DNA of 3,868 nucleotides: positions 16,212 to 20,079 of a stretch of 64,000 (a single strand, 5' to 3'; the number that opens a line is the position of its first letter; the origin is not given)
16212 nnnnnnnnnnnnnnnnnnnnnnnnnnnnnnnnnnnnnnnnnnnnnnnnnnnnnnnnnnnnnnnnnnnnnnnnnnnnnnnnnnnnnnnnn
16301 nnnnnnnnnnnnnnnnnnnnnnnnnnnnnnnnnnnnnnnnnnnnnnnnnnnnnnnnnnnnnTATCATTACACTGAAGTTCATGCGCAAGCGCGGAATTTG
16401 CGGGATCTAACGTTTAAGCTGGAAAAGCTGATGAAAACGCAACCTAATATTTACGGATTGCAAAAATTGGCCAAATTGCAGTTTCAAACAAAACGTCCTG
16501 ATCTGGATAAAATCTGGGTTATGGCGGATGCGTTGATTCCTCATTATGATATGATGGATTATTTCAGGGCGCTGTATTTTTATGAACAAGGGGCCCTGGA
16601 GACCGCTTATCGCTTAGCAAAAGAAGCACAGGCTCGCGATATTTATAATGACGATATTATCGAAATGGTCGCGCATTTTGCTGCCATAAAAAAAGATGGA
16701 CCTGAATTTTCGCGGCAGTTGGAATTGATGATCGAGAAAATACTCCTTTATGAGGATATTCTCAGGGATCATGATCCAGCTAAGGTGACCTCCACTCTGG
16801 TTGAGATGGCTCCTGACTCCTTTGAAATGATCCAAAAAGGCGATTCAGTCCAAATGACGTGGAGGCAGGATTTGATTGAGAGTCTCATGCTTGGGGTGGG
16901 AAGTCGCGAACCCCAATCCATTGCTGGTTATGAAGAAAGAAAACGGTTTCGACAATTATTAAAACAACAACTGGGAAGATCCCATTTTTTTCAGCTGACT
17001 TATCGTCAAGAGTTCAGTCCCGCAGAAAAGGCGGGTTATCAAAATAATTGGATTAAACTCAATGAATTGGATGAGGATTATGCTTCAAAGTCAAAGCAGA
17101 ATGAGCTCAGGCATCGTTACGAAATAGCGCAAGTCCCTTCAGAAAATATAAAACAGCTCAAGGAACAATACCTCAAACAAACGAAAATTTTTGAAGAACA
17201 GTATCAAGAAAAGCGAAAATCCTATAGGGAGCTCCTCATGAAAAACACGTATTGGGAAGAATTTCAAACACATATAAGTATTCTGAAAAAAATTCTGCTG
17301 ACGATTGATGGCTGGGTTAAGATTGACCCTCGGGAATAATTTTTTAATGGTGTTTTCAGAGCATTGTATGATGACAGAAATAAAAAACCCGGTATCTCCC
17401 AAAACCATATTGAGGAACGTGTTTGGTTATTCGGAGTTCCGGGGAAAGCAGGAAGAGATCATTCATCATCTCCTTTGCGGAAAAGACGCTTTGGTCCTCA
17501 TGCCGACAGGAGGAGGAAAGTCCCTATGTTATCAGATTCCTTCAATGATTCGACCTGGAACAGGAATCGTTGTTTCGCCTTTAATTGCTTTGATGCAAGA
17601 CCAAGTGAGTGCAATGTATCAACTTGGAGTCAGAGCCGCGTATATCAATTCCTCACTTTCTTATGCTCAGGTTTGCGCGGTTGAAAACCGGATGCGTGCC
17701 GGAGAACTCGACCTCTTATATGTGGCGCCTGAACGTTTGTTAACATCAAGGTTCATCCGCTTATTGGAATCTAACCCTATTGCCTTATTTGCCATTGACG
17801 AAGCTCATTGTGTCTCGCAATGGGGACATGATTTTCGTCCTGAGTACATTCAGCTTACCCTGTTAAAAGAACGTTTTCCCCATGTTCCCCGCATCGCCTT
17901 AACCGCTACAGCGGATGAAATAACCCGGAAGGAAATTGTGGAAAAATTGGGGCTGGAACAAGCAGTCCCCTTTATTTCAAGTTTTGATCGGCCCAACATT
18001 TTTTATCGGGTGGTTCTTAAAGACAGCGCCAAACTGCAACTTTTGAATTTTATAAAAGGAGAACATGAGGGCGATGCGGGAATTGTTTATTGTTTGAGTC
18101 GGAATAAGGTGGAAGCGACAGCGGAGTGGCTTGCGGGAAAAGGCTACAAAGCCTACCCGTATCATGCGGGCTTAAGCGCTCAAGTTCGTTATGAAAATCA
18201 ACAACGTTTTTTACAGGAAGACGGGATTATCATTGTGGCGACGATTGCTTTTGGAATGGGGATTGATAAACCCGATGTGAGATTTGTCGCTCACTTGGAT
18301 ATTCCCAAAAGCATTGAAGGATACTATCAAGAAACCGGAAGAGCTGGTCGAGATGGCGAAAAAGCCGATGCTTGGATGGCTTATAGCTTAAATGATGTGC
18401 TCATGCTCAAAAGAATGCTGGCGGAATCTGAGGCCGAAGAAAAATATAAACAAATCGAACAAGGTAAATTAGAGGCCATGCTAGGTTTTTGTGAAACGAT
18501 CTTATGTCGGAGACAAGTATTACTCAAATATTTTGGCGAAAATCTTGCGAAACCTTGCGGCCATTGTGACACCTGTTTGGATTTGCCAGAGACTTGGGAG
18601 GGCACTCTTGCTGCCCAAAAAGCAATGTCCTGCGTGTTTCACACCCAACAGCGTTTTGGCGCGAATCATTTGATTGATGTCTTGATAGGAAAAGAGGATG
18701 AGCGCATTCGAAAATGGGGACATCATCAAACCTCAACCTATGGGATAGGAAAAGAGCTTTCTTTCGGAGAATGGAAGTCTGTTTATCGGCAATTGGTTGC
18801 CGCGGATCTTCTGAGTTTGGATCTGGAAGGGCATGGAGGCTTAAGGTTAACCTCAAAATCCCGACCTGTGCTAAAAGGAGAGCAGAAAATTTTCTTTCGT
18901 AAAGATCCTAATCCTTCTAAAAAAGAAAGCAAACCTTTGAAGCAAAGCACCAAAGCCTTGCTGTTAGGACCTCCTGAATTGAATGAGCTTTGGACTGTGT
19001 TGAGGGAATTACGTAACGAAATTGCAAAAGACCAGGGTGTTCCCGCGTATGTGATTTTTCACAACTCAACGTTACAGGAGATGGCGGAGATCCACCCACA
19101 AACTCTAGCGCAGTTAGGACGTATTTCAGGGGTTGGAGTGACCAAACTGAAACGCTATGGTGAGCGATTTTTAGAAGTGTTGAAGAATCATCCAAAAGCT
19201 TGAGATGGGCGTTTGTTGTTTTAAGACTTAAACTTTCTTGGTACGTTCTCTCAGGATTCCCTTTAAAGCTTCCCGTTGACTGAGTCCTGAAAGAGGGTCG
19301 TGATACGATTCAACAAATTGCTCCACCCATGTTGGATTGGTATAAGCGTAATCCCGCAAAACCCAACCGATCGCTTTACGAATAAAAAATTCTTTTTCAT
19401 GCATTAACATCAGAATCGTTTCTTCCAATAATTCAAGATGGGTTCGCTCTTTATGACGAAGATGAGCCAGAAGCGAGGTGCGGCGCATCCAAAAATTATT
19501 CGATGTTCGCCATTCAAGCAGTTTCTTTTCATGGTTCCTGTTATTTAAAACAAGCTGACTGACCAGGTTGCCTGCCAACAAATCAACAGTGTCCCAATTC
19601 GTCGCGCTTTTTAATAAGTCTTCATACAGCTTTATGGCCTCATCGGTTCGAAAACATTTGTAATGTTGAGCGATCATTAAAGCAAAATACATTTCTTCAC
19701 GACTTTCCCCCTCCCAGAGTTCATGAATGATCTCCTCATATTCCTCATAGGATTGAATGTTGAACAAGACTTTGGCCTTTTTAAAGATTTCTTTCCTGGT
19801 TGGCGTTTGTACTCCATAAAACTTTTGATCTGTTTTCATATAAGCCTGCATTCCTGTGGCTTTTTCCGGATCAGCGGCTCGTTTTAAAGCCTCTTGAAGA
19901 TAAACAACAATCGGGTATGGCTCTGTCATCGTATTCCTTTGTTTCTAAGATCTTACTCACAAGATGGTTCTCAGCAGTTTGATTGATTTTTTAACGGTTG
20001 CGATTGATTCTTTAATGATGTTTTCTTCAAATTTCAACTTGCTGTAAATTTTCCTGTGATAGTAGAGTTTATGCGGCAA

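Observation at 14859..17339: Wzy_C (O-antigen ligase/PglL-like) protein amid Ser/Thr-rich giant surface proteins: candidate general protein O-glycosylation module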

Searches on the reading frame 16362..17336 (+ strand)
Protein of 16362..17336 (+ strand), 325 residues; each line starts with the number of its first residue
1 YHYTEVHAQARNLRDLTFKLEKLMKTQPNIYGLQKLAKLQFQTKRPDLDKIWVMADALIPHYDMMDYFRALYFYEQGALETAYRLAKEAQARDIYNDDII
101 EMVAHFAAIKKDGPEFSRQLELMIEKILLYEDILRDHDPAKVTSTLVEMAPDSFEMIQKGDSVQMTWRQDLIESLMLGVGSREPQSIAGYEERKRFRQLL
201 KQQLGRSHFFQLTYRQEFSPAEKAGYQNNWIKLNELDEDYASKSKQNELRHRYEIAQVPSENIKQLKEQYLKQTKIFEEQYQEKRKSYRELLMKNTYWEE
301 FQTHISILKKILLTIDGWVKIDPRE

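Call 56: search_protein_representatives(alignment_id=A2)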
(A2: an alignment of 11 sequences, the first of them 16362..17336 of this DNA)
Query: 11 sequences, 324 profile positions. Proteins with E-value up to 0.001 (for the whole library): 118; up to 1e-10: 90; up to 1e-30: 38. The best 118 are listed.
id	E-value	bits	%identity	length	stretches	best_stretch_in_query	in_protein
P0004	8.9e-129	445.7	-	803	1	1-323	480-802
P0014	5.2e-125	433.3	-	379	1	1-323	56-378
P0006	2.8e-115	401.3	-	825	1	1-323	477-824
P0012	6.4e-115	400.2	-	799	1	1-322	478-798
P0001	3.5e-103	361.6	-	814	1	1-323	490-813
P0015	5.4e-100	351.1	-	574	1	1-323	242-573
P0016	1.8e-95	336.3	-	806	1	1-322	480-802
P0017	2.8e-93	329.0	-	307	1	16-321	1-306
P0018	6.7e-87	308.1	-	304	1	23-323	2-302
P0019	1.1e-83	297.5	-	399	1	2-316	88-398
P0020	7.8e-78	278.3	-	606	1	1-321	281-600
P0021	6.0e-77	275.4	-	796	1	1-320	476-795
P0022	1.1e-76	274.5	-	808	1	1-323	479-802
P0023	1.4e-75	270.9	-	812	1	1-322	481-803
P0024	6.2e-72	258.9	-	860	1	2-320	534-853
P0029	1.5e-62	228.0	-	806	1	5-321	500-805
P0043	4.9e-37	144.2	-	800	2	12-239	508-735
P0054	4.3e-26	108.3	-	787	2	1-231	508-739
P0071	1.6e-20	90.0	-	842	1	1-257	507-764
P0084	3.8e-15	72.3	-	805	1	19-319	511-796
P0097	8.4e-12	61.3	-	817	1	23-316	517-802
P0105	1.7e-08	50.5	-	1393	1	24-137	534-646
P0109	7.7e-08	48.3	-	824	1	26-320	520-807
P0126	3.4e-04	36.3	-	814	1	27-318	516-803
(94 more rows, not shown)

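Call 57: list_cluster_members(proteins=[P0024, P0029, P0043, P0054, P0071, P0084, P0097, P0105, P0109, P0126])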
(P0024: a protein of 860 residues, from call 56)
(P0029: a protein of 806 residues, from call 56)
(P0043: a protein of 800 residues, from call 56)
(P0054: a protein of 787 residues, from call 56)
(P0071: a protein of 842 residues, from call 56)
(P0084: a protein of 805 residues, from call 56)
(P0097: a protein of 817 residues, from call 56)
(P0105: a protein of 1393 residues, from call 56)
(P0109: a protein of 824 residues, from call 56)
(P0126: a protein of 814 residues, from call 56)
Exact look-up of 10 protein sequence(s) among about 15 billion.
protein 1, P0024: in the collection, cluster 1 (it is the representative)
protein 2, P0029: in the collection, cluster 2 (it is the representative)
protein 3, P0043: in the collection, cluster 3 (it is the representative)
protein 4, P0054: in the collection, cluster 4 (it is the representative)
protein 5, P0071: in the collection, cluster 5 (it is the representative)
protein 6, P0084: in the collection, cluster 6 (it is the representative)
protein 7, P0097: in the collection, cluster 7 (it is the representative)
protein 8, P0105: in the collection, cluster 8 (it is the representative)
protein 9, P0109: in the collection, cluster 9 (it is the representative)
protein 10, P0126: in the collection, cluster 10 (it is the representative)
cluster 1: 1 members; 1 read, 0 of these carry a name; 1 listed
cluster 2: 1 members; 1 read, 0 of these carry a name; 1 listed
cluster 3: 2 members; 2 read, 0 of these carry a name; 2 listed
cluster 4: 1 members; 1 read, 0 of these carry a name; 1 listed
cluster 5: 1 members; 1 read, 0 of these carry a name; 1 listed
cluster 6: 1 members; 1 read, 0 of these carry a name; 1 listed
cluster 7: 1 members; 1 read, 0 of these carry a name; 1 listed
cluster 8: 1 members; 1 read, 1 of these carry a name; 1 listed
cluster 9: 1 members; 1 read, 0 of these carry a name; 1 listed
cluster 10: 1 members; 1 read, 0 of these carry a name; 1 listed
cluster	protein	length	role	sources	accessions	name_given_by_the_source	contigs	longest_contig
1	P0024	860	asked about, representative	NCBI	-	-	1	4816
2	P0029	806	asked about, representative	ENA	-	-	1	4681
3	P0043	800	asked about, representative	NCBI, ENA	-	-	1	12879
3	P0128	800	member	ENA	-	-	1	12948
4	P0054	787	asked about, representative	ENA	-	-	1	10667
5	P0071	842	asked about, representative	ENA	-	-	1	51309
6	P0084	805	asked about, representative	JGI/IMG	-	-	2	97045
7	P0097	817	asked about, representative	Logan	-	-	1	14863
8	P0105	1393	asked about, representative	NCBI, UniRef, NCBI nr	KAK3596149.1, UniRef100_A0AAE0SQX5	hypothetical protein CHS0354_027419 [Potamilus streckersoni] | O-antigen ligase-related domain-containing protein n=1 Tax=Potamilus streckersoni ...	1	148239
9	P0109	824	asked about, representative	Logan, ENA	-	-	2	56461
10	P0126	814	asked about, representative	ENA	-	-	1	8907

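Call 79: predict_structure(alignment_id=A2)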
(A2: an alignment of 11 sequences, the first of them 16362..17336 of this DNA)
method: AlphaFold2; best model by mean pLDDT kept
length: 325 residues; sequences in the alignment: 11
mean_pLDDT: 89.2   pTM: 0.81
mean pLDDT of the five models: 89.2, 88.5, 87.8, 87.3, 87.0
residues with pLDDT >= 90: 227; 70-90: 83; 50-70: 10; < 50: 5
segments of 3 or more residues with pLDDT < 50: 184-188
pLDDT, mean of each block of 10 residues (from residue 1): 90 91 93 91 84 92 88 90 95 91 93 94 92 81 90 91 93 88 54 80 90 92 93 93 94 94 95 95 94 94 93 83 56
secondary structure, 60 per line:
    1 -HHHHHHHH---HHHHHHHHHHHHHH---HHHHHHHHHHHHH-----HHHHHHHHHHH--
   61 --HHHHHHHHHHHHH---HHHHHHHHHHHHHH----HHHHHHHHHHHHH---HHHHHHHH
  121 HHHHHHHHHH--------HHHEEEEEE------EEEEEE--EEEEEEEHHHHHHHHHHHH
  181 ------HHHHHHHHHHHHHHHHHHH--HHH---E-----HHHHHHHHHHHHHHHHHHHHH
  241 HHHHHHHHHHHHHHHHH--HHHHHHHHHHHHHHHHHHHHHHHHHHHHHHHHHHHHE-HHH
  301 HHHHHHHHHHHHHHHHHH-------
elements in order: H2-9 H13-26 H30-42 H48-58 H63-75 H79-92 H97-109 H113-130 E142-147 E154-159 E162-168 H169-180 H187-205 H220-257 H260-295 H298-318

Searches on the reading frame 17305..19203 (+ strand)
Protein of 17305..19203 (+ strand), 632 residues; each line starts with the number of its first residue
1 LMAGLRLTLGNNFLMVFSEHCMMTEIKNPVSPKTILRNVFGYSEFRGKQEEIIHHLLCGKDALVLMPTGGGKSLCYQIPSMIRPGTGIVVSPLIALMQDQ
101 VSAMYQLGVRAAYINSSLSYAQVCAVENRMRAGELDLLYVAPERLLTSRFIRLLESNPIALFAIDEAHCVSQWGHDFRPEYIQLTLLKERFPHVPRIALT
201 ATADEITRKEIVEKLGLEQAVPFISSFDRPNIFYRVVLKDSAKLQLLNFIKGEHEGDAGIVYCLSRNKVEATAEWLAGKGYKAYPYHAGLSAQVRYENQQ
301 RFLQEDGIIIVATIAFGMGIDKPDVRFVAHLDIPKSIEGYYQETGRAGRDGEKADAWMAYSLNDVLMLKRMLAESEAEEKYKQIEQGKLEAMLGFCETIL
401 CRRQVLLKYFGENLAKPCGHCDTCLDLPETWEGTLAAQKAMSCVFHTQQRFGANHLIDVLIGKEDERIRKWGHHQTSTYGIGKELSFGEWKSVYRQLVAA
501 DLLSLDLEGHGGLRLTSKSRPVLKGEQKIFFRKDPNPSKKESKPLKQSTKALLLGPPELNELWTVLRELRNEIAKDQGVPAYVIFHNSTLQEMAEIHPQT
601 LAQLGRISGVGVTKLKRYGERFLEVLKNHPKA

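Call 8: search_protein_families(library=pfam, proteins=[window:17305-19203:+], max_evalue=0.01)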
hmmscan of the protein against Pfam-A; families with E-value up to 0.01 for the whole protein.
window:17305-19203:+ (632 aa): 5 families
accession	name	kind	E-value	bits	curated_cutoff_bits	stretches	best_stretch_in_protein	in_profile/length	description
PF09382.16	RQC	-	1.9e-38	131.3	23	1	428-539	2-113/114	RQC domain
PF00270.35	DEAD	-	2.3e-22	80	26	1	49-204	4-161/167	DEAD/DEAH box helicase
PF00570.28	HRDC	-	6.5e-22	77.7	23.8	1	561-626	3-68/68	HRDC domain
PF00271.37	Helicase_C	-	3.4e-20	72.8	23.5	1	246-351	6-110/110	Helicase conserved C-terminal domain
PF16124.10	RecQ_Zn_bind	-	1.4e-19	71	25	1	363-425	2-66/66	RecQ zinc-binding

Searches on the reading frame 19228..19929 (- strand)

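Call 8: search_protein_families(library=pfam, proteins=[window:19228-19929:-], max_evalue=0.01)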
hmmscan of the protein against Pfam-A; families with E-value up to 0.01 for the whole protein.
window:19228-19929:- (233 aa): 2 families
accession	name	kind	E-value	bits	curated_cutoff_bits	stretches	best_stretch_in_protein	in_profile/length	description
PF08713.17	DNA_alkylation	-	9.6e-65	218.7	21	1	11-223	1-211/213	DNA alkylation repair enzyme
PF18365.6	PI_PP_C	-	0.0046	17.5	25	0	167-226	9-69/125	Phosphoinositide phosphatase C-terminal domain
